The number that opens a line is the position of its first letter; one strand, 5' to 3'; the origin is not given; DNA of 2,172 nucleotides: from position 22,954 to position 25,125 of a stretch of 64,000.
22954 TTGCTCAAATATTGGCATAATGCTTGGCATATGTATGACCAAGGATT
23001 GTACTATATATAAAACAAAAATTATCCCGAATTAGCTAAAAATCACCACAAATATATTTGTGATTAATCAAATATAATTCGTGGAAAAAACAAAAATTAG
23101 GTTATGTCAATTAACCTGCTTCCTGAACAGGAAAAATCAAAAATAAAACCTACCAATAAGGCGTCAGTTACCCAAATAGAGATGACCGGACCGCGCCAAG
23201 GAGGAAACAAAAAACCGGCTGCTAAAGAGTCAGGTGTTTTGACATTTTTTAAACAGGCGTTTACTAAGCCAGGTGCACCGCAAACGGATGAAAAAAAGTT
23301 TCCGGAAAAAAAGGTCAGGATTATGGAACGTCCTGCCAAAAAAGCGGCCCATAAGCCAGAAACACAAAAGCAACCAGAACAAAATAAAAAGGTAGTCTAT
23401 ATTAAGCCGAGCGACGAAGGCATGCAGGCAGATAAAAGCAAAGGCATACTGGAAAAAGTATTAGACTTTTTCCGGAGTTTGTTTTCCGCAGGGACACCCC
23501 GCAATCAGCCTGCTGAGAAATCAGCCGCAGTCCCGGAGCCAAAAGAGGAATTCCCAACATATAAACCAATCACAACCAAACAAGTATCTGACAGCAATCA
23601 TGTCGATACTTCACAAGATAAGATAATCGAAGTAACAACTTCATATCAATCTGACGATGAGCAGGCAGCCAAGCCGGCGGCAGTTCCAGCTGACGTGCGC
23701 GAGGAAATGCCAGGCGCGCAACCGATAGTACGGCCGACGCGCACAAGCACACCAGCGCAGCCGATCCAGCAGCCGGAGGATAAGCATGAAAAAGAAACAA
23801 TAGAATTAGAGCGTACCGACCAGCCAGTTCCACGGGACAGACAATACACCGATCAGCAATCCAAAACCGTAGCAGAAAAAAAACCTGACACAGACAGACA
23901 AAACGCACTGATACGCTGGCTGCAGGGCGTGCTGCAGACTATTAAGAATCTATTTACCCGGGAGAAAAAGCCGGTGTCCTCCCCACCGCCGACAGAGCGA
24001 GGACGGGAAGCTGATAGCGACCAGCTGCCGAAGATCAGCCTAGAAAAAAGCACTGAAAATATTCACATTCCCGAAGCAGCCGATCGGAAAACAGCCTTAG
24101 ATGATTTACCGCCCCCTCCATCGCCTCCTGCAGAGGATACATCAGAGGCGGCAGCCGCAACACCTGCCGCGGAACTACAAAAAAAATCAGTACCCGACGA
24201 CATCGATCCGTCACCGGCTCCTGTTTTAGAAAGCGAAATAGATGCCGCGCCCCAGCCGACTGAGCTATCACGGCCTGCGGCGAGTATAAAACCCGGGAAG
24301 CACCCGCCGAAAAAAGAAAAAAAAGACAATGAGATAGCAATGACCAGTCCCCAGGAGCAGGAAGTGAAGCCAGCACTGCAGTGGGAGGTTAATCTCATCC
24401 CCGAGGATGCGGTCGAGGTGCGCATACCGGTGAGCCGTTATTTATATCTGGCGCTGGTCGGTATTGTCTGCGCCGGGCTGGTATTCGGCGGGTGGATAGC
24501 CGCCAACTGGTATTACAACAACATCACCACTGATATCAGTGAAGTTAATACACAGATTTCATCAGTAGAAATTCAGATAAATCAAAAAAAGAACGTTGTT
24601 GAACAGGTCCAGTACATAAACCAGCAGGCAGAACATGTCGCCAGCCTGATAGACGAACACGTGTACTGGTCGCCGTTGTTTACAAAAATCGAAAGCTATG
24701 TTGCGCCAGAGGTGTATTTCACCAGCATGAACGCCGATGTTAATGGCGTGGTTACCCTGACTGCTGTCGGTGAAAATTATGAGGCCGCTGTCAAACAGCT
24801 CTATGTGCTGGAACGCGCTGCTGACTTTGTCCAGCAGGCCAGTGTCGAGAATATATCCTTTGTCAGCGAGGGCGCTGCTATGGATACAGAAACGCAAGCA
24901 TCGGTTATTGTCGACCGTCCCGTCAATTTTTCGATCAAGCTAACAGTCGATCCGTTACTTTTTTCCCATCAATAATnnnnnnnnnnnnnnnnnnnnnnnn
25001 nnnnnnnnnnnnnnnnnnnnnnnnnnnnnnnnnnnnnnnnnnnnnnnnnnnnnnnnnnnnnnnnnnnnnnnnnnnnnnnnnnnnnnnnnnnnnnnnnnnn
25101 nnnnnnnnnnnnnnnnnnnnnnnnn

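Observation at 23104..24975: PilN carrying a ~430-aa intrinsically disordered Pro/Lys/Glu/Gln-rich cytoplasmic insertion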

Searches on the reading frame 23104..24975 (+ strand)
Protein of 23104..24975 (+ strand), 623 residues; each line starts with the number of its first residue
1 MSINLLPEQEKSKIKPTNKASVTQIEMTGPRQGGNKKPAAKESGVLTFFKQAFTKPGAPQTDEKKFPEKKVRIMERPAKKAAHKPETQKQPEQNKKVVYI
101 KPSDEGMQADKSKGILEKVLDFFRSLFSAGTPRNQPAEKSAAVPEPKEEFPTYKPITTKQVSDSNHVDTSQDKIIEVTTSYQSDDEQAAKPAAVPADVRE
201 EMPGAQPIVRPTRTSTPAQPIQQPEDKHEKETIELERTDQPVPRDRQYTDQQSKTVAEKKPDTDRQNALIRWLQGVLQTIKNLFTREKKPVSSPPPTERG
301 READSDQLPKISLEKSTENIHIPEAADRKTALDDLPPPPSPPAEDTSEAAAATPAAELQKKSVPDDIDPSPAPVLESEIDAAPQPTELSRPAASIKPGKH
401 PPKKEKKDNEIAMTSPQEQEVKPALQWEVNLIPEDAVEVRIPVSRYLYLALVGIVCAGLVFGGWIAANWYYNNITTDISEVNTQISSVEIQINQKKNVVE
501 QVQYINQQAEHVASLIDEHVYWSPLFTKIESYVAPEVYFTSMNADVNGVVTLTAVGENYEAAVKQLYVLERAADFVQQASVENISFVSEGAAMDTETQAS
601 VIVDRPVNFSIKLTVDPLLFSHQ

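Call 3: search_protein_families(library=pfam, proteins=[window:23104-24975:+], max_evalue=0.1)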
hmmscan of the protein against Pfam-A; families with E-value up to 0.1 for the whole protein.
window:23104-24975:+ (623 aa): 1 family
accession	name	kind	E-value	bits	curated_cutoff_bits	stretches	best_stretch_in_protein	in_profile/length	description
PF10425.15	SdrG_C_C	-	0.076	13.6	24.4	0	92-186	20-101/156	C-terminus of bacterial fibrinogen-binding adhesin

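Call 4: search_protein_families(library=ncbifam, proteins=[window:23104-24975:+], max_evalue=0.1)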
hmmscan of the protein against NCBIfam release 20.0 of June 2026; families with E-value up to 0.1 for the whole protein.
window:23104-24975:+ (623 aa): 2 families
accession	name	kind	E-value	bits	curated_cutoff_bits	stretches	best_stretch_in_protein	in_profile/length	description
NF045709.1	Amuc_1101_fam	equivalog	0.0043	15.9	650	1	426-553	354-482/608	Amuc_1101 family PilM-like pilus complex protein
TIGR04527.1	mycoplas_twoTM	subfamily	0.012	15.3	125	1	450-508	14-87/248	MG_279/MG_280 family protein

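Call 6: find_homologous_proteins(query=window:23104-24972:+, max_evalue=0.001)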
Query window:23104-24972:+ (623 aa): 4 proteins with E <= 0.001 among 8000 candidates.
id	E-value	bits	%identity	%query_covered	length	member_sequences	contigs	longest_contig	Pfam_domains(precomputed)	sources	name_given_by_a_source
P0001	0.0e+0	1358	100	100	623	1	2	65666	-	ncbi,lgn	-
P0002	1.2e-91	327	37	100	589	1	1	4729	-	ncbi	-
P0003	6.8e-69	252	34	47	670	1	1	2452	-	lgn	-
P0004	8.5e-47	179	37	36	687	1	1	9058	-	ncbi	ncbi:MAG: hypothetical protein V1916_01800 [Patescibacteria group bacterium]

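Call 8: list_cluster_members(proteins=[P0001, P0002, P0003, P0004])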
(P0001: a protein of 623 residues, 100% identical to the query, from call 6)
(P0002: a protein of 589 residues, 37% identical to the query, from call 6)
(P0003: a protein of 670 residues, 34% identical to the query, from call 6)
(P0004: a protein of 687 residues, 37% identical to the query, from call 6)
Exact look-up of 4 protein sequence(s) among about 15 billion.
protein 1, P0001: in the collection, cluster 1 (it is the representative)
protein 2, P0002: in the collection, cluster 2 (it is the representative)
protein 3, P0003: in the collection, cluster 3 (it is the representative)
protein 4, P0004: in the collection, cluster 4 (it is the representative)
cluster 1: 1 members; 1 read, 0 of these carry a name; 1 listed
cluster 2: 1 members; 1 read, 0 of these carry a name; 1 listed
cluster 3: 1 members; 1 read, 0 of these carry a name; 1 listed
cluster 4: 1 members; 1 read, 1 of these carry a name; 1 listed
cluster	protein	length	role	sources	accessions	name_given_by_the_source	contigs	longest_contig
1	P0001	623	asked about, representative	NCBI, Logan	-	-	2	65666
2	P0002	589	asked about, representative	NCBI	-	-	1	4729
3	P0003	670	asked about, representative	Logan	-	-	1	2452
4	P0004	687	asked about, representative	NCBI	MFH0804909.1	MAG: hypothetical protein V1916_01800 [Patescibacteria group bacterium]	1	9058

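Call 29: find_encoding_contigs(protein=P0004, flank=6000, max_places=2)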
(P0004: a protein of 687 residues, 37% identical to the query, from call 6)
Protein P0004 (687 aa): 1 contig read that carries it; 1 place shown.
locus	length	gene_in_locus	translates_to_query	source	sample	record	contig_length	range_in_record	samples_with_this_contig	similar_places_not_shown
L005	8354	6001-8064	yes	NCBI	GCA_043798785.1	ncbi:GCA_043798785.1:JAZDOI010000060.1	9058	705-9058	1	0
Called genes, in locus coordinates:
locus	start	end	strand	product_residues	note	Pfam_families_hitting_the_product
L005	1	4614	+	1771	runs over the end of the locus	?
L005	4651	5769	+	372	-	PF11104:PilM_2, PF02541:Ppx-GppA (weak), PF08841:DDR (faint), PF06723:MreB_Mbl (faint), PF14450:FtsA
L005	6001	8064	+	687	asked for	-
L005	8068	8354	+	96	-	?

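Call 44: find_encoding_contigs(protein=P0001, flank=500, max_places=3)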
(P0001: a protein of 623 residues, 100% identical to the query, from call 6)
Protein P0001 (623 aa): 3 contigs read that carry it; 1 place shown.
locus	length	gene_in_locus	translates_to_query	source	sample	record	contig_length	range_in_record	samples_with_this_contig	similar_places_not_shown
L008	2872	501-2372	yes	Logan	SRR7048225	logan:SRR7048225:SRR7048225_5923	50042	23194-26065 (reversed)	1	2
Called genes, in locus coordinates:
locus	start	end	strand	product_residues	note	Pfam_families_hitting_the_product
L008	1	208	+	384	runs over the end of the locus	PF11104:PilM_2, PF06723:MreB_Mbl (faint), PF14450:FtsA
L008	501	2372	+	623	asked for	-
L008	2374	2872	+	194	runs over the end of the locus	-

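Call 64: predict_structure(alignment_id=A5)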
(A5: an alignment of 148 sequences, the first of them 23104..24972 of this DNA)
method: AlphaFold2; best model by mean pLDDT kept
length: 623 residues; sequences in the alignment: 148
mean_pLDDT: 62.2   pTM: 0.37
mean pLDDT of the five models: 62.2, 61.3, 59.9, 59.2, 56.9
residues with pLDDT >= 90: 148; 70-90: 50; 50-70: 148; < 50: 277
segments of 3 or more residues with pLDDT < 50: 1-3, 22-27, 36-41, 56-93, 95-110, 131-135, 137-139, 156-159, 164-185, 212-214, 221-223, 225-240, 242-257, 291-335, 343-346, 348-353, 355-363, 365-368, 373-384, 386-390, 392-396, 398-400, 403-416
pLDDT, mean of each block of 10 residues (from residue 1): 54 54 47 46 52 51 44 39 43 44 45 61 65 48 54 55 45 40 45 53 50 48 47 44 44 47 73 83 65 44 41 40 43 52 48 47 45 43 44 43 44 43 54 62 86 95 97 96 98 97 98 90 95 98 94 98 98 98 90 59 89 95 78
secondary structure, 60 per line:
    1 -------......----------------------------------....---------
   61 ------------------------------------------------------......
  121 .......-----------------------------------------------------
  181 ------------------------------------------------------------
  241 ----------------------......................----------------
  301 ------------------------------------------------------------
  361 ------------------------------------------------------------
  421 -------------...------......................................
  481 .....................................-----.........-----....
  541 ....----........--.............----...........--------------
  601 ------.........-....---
elements in order (helices of 4 or more, strands of 3 or more residues): H8-13 H48-51 H115-127 H263-284 H443-517 H523-531 E537-544 E549-556 H559-571 E576-586 E607-615 H617-620

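Call 71: search_protein_families(library=pfam, alignment_id=A6, max_evalue=0.01)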
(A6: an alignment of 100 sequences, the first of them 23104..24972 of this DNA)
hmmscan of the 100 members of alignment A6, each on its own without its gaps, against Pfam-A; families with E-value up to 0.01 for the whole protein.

A. member 1, window:23104-24972:+ (623 aa): 0 families

B. families by the number of members that match (of 100 scanned): 13 families
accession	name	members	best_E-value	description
PF05137.18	PilN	29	5.1e-06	Fimbrial assembly protein (PilN)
PF05531.17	NPV_P10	2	0.0012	Nucleopolyhedrovirus P10 protein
PF06667.17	PspB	2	0.0034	Phage shock protein B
PF20077.4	CcmD_alt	2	0.004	CcmD family protein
PF16326.10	ABC_tran_CTD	2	0.0063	ABC transporter C-terminal domain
PF02646.22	RmuC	1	0.004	RmuC family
PF04995.19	CcmD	1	0.0041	Heme exporter protein D (CcmD)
PF08496.15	Peptidase_S49_N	1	0.0042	Peptidase family S49 N-terminal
PF14584.11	DUF4446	1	0.0069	Protein of unknown function (DUF4446)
PF17561.7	TssO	1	0.0075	Type VI secretion system, TssO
PF06480.20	FtsH_ext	1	0.0076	FtsH Extracellular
PF06796.16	NapE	1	0.0093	Periplasmic nitrate reductase protein NapE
PF12911.12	OppC_N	1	0.0096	N-terminal TM domain of oligopeptide transport permease C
